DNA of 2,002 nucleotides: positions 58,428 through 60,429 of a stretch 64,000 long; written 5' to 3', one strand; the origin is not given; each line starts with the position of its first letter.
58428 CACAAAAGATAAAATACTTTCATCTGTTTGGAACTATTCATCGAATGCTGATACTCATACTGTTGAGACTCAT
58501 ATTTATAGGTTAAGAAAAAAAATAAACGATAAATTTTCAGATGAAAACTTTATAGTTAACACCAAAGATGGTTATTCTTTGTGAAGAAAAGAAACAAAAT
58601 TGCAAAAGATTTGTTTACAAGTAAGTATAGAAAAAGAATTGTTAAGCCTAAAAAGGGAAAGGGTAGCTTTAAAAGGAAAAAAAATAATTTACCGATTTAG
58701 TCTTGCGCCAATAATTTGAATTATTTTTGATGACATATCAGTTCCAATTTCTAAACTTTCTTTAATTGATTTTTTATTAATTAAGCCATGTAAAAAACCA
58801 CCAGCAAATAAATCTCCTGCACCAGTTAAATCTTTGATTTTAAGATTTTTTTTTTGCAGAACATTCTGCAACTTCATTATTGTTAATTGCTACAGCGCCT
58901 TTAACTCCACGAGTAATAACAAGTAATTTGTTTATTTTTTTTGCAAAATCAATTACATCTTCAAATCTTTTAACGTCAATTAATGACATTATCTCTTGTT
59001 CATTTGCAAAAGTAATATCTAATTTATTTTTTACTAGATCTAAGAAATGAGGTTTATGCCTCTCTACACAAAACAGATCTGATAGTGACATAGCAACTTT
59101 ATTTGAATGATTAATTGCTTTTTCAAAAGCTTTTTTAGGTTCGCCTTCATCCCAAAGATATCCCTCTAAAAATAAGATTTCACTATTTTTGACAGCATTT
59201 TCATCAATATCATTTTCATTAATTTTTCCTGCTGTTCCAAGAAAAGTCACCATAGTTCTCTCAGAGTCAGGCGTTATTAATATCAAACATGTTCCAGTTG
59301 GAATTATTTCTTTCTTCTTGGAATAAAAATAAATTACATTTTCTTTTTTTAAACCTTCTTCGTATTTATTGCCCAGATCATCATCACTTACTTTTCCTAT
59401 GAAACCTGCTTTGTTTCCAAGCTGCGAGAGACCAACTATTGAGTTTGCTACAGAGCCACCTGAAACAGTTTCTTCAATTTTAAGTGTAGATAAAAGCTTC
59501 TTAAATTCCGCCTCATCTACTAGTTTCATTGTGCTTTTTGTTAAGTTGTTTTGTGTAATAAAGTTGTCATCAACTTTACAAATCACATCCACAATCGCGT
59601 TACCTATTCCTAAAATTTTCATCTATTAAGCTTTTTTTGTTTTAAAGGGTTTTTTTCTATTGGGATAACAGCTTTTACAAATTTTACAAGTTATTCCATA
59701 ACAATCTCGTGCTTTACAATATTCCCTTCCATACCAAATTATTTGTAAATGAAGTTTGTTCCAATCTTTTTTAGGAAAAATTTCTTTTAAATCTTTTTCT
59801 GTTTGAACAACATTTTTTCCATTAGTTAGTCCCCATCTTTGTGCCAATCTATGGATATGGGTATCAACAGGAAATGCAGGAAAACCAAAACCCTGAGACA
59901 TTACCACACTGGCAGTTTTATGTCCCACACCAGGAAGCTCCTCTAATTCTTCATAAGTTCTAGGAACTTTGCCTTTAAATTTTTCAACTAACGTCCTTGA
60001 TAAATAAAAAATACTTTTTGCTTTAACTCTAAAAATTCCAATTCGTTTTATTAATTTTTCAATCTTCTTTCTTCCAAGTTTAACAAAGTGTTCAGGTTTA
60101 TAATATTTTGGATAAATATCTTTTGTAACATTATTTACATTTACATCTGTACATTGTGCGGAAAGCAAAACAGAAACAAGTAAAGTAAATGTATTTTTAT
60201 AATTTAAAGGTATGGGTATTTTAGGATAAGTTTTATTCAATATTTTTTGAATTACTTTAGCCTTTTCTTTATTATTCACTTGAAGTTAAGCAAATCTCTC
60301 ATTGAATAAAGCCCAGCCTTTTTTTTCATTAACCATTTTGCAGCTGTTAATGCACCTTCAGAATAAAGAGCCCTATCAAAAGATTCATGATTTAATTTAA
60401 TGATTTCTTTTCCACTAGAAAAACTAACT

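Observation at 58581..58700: Unlisted 39-codon ORF with an ArfA-type KGKGS motif, coupled by GTGA to an atypical regulator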

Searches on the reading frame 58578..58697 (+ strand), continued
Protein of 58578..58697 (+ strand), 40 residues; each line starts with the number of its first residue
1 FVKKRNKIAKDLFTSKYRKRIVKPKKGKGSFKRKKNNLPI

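Call 22: find_related_loci(query=A1, collection=viral_contigs, flank=5000)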
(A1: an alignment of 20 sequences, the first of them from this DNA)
Query A1 (39 aa) in viral_contigs; peptide patterns used: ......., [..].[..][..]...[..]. (x = any residue, [..] = any of these).
429 stretches matched a pattern; 143 encode a relative of the query (tblastn E <= 1e-3); the best 80 are kept; 80 distinct loci.
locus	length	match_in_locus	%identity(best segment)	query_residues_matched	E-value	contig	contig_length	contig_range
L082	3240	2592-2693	85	1-34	3e-13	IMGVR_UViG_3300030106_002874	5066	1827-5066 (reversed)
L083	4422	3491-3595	77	1-35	2e-11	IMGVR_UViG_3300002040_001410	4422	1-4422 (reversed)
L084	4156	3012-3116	77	1-35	2e-11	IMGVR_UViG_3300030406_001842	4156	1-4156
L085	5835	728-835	72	1-36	4e-11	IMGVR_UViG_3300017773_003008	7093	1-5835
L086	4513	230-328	76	1-33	4e-11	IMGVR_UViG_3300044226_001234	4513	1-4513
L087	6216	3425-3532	72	1-36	4e-11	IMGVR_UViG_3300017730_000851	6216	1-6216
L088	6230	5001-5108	72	1-36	4e-11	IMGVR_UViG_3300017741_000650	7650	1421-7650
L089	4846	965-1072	72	1-36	6e-11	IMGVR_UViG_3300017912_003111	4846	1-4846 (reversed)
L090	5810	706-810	71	1-35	6e-11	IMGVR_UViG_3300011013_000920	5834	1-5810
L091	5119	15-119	71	1-35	6e-11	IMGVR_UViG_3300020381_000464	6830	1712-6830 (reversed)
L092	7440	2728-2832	71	1-35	6e-11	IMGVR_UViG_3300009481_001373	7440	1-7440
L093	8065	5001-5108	69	1-36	8e-11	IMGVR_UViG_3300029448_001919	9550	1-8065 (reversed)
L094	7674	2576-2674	76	1-33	1e-10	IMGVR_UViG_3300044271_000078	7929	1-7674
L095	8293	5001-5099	76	1-33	1e-10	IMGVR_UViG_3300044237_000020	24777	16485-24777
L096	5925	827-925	76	1-33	1e-10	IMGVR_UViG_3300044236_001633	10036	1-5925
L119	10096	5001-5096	66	2-33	7e-9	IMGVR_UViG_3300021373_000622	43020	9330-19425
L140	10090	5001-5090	67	3-32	2e-8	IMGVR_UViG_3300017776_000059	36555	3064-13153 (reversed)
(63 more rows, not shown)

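Call 45: search_protein_families(library=phrogs, proteins=[L119:2005-2667:+, L119:2675-4012:+, L119:4036-4977:+, L119:5287-5682:+, L119:5682-6107:+, L119:6447-8945:+, L140:2963-3880:+, L140:4105-4680:+, L140:6646-7158:+, L140:7241-7954:+], max_evalue=0.00001)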
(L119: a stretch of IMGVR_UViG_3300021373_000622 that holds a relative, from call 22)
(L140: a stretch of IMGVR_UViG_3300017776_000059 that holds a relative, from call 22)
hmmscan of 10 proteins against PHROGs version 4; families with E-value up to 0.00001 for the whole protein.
L119:2005-2667:+ (221 aa): 2 families
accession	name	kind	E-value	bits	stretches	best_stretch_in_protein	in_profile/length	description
phrog_223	-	DNA, RNA and nucleotide metabolism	7.3e-70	236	1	1-219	1-220/222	DNA polymerase processivity factor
phrog_30679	-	DNA, RNA and nucleotide metabolism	1.8e-23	83.9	1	133-221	15-107/108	DNA polymerase processivity factor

L119:2675-4012:+ (446 aa): 0 families

L119:4036-4977:+ (314 aa): 4 families
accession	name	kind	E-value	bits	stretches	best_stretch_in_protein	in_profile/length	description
phrog_168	-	DNA, RNA and nucleotide metabolism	1e-125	420.6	1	1-314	6-314/314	clamp loader of DNA polymerase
phrog_5846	-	DNA, RNA and nucleotide metabolism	1.3e-28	101.3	1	8-210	8-202/380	clamp loader of DNA polymerase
phrog_11838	-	DNA, RNA and nucleotide metabolism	2.7e-24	87.1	1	5-215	6-211/420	clamp loader of DNA polymerase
phrog_325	-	DNA, RNA and nucleotide metabolism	6.7e-06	25.6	0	26-62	480-515/986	Dda-like helicase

L119:5287-5682:+ (132 aa): 2 families
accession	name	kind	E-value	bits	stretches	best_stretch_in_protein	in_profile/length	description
phrog_225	-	DNA, RNA and nucleotide metabolism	1.1e-42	146.7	1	2-131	19-148/160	clamp loader of DNA polymerase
phrog_30971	-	DNA, RNA and nucleotide metabolism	7.7e-27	94.5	1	49-130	1-81/82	clamp loader of DNA polymerase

L119:5682-6107:+ (142 aa): 1 family
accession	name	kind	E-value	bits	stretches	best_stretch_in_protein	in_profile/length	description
phrog_242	-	other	2.3e-62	209.6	1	6-135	3-133/136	translation repressor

L119:6447-8945:+ (833 aa): 9 families
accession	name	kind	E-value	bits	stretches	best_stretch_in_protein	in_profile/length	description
phrog_262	-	DNA, RNA and nucleotide metabolism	0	1080.8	1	4-833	6-852/856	DNA polymerase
phrog_2062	-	DNA, RNA and nucleotide metabolism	1.4e-154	516.4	1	6-482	3-493/502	DNA polymerase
phrog_1918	-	DNA, RNA and nucleotide metabolism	1.1e-133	447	1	476-833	19-381/382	DNA polymerase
phrog_27191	-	DNA, RNA and nucleotide metabolism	9.6e-24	85.3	1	491-620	37-167/230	DNA polymerase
phrog_2927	-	DNA, RNA and nucleotide metabolism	1.9e-12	47.4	1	428-535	87-189/710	DNA polymerase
phrog_3011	-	DNA, RNA and nucleotide metabolism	7.4e-09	35.9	0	157-206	214-262/576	DNA polymerase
phrog_15725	-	DNA, RNA and nucleotide metabolism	3.2e-06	28.3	0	432-476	99-143/159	DNA polymerase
phrog_1252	-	DNA, RNA and nucleotide metabolism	4e-06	26.7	0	385-536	351-439/663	DNA polymerase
phrog_403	-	DNA, RNA and nucleotide metabolism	4.2e-06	26.9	0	84-316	50-247/321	DNA polymerase exonuclease subunit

L140:2963-3880:+ (306 aa): 0 families

L140:4105-4680:+ (192 aa): 1 family
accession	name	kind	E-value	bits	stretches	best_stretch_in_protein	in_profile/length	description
phrog_624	-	DNA, RNA and nucleotide metabolism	4.1e-49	168.9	1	1-186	1-161/309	DNA binding protein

L140:6646-7158:+ (171 aa): 1 family
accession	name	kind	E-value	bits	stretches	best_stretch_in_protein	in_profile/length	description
phrog_894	-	lysis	2.4e-44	152.9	1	1-161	44-195/389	endolysin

L140:7241-7954:+ (238 aa): 4 families
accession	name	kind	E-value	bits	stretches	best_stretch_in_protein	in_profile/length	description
phrog_298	-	DNA, RNA and nucleotide metabolism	6e-54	184.4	1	16-231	45-263/293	exonuclease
phrog_1706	-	DNA, RNA and nucleotide metabolism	1.5e-08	35.4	1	66-231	78-219/293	CRISPR/Cas system associated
phrog_69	-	DNA, RNA and nucleotide metabolism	2.4e-07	31.1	1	129-213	202-285/501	exonuclease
phrog_2139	-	DNA, RNA and nucleotide metabolism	6.7e-06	26.4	1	27-203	22-202/330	exonuclease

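Call 49: search_protein_representatives(alignment_id=A1)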
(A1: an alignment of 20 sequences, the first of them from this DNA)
Query: 20 sequences, 38 profile positions. Proteins with E-value up to 0.001 (for the whole library): 495; up to 1e-10: 57; up to 1e-30: 0. The best 150 are listed.
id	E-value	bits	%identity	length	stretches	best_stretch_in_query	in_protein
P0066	3.5e-18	81.1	-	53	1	1-37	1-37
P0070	1.5e-17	79.1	-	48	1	1-37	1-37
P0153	1.7e-16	75.8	-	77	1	1-35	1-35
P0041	2.7e-16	75.1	-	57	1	1-35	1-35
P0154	7.6e-16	73.7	-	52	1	1-37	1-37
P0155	1.6e-15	72.6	-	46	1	1-34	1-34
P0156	2.8e-14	68.7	-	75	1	3-36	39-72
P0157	3.4e-14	68.4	-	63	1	2-37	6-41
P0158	4.1e-14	68.1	-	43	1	1-37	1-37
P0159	5.2e-14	67.8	-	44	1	1-37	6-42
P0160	5.6e-14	67.7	-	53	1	2-37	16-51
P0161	6.6e-14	67.5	-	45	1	1-36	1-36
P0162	6.9e-14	67.4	-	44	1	1-38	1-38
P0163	7.3e-14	67.3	-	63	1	4-37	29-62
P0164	8.0e-14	67.2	-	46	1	1-35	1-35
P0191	5.5e-12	61.3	-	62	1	3-34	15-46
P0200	3.1e-11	58.9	-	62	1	2-35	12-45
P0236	2.3e-09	52.9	-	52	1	2-33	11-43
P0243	3.4e-09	52.4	-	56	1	2-33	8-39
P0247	4.9e-09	51.9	-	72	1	2-36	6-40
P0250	6.1e-09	51.6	-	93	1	3-34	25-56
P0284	3.2e-08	49.3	-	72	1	2-37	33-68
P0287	4.2e-08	48.9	-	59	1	8-35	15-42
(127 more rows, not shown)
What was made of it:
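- A profile search finds 495 clusters at 50% identity (call 49).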

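Call 65: find_encoding_contigs(protein=P0089, flank=4000, max_places=3)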
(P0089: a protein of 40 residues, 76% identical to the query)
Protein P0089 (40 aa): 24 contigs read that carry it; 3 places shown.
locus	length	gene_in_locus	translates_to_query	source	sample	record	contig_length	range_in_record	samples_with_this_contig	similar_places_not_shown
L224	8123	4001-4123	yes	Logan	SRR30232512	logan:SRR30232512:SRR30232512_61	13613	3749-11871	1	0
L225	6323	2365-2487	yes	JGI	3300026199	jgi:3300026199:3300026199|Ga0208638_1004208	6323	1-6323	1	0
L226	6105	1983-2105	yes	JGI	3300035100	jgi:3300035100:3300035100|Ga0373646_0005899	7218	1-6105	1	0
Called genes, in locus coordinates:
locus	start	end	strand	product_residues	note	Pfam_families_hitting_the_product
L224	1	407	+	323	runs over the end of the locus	PF13609:Porin_4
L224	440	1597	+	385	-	-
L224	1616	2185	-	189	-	PF02581:TMP-TENI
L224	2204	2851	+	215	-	PF01168:Ala_racemase_N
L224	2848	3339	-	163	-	PF03734:YkuD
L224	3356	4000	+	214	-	PF00486:Trans_reg_C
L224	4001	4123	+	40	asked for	PF03889:ArfA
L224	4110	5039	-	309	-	PF00294:PfkB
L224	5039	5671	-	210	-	PF00730:HhH-GPD, PF00633:HHH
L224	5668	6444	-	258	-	PF01113:DapB_N, PF05173:DapB_C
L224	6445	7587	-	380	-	PF00226:DnaJ, PF01556:DnaJ_C, PF00684:DnaJ_CXXCXGXG, PF27439:DnaJ_C_2 (weak)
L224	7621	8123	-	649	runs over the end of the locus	PF00012:HSP70, PF06723:MreB_Mbl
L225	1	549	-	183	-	?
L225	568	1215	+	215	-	PF01168:Ala_racemase_N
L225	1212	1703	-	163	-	PF03734:YkuD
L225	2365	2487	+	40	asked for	PF03889:ArfA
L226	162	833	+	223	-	PF01168:Ala_racemase_N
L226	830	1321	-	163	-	PF03734:YkuD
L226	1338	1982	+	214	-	PF00486:Trans_reg_C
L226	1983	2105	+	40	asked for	PF03889:ArfA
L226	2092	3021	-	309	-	PF00294:PfkB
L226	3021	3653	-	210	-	PF00730:HhH-GPD, PF00633:HHH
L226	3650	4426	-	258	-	PF01113:DapB_N, PF05173:DapB_C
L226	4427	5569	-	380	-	PF00226:DnaJ, PF01556:DnaJ_C, PF00684:DnaJ_CXXCXGXG, PF27439:DnaJ_C_2 (weak)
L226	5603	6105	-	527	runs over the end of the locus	PF00012:HSP70, PF06723:MreB_Mbl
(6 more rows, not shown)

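Call 66: find_encoding_contigs(protein=P0157, flank=4000, max_places=3)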
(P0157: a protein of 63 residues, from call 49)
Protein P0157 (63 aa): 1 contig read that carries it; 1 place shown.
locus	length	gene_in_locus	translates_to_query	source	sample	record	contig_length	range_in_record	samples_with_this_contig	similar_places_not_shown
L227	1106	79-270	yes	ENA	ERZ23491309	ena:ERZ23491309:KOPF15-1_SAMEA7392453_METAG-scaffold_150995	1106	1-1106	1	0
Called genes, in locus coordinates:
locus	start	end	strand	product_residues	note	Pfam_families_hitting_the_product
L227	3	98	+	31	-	?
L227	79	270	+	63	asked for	PF03889:ArfA (weak)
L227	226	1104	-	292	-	?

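Call 72: list_cluster_members(proteins=[P0200, P0236, P0243, P0284, P0163, P0250, P0287, P0191, P0247, P0092])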
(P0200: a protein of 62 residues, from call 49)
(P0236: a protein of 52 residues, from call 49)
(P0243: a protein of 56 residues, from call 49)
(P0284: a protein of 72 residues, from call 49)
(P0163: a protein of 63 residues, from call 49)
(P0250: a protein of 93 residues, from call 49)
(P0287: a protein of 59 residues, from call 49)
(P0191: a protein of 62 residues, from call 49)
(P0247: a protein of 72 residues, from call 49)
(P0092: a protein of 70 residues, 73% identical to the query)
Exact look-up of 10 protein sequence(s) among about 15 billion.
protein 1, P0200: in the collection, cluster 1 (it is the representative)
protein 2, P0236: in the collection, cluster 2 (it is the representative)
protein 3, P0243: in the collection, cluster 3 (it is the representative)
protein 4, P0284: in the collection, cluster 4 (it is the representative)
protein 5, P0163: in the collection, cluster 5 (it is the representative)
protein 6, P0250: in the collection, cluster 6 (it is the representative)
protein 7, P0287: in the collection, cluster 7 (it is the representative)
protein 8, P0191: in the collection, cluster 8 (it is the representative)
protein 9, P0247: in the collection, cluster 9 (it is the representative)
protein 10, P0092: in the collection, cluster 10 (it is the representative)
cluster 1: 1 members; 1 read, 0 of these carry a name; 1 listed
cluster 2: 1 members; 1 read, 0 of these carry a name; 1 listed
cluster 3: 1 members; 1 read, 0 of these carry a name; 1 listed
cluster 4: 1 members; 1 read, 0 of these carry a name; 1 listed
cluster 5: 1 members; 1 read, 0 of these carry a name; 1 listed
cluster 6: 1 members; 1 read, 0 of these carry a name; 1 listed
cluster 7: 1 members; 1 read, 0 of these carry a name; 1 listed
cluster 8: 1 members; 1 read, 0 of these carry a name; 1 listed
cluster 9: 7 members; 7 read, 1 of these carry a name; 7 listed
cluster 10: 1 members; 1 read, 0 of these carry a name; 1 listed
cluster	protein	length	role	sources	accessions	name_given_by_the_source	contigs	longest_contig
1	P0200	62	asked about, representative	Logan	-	-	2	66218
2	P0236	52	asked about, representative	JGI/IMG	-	-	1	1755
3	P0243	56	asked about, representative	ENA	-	-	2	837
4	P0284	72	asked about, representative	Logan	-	-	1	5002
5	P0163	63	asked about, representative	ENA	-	-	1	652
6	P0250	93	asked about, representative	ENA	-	-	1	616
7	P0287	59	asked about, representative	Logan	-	-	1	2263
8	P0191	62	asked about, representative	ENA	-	-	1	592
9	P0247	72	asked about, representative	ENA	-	-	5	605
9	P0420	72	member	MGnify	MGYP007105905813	CR=1 FL=1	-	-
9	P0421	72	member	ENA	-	-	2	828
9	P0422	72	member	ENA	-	-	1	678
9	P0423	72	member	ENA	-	-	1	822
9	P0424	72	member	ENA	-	-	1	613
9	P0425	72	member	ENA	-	-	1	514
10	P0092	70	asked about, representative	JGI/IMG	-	-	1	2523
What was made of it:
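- Tried and rejected: Names for divergent family members: the cluster look-up returned none (call 72).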

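Call 73: find_encoding_contigs(protein=P0200, flank=6000, max_places=2)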
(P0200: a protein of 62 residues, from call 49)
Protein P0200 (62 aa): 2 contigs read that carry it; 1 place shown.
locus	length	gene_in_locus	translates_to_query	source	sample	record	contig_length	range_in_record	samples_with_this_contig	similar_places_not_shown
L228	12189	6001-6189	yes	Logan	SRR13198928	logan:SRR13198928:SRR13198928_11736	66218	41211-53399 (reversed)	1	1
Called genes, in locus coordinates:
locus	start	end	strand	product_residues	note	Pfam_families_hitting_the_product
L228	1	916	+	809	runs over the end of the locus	-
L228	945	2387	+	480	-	-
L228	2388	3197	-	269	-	-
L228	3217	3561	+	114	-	-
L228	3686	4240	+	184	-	-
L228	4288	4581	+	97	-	-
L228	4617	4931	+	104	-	-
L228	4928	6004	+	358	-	PF01743:PolyA_pol, PF12627:PolyA_pol_RNAbd (weak)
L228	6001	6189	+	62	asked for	PF03889:ArfA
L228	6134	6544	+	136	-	PF00550:PP-binding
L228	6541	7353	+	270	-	PF04446:Thg1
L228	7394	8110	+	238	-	-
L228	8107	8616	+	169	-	PF01661:Macro (weak)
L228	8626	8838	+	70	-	-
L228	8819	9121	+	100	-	-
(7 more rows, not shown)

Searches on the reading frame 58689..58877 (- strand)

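Call 31: search_protein_families(library=pfam, proteins=[window:58689-58877:-], max_evalue=0.001)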
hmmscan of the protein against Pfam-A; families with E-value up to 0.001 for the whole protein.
window:58689-58877:- (62 aa): 1 family
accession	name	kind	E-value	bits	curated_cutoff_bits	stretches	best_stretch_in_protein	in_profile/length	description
PF00294.29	PfkB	-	5.8e-10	39.4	25.8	1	12-59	249-296/302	pfkB family carbohydrate kinase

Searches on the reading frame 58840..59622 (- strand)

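Call 31: search_protein_families(library=pfam, proteins=[window:58840-59622:-], max_evalue=0.001)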
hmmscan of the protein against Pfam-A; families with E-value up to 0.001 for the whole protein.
window:58840-59622:- (260 aa): 1 family
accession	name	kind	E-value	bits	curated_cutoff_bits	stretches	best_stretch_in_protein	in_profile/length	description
PF00294.29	PfkB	-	3.6e-28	99.2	25.8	1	51-256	32-245/302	pfkB family carbohydrate kinase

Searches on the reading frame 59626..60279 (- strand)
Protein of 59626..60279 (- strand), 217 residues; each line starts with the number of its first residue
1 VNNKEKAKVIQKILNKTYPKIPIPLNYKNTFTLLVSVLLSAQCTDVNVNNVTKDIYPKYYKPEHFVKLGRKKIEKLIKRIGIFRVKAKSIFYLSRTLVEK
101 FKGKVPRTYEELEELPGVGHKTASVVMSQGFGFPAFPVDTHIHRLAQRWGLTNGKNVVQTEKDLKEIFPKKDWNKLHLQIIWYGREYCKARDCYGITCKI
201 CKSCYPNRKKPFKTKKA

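Call 31: search_protein_families(library=pfam, proteins=[window:59626-60279:-], max_evalue=0.001)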
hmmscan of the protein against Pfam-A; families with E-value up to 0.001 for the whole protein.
window:59626-60279:- (217 aa): 2 families
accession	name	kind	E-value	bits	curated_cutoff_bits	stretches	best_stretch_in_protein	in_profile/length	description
PF00730.31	HhH-GPD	-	1.7e-20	73.8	26.2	1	35-170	1-108/108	HhH-GPD superfamily base excision DNA repair protein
PF00633.29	HHH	-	8.6e-08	32.1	24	1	100-128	1-29/30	Helix-hairpin-helix motif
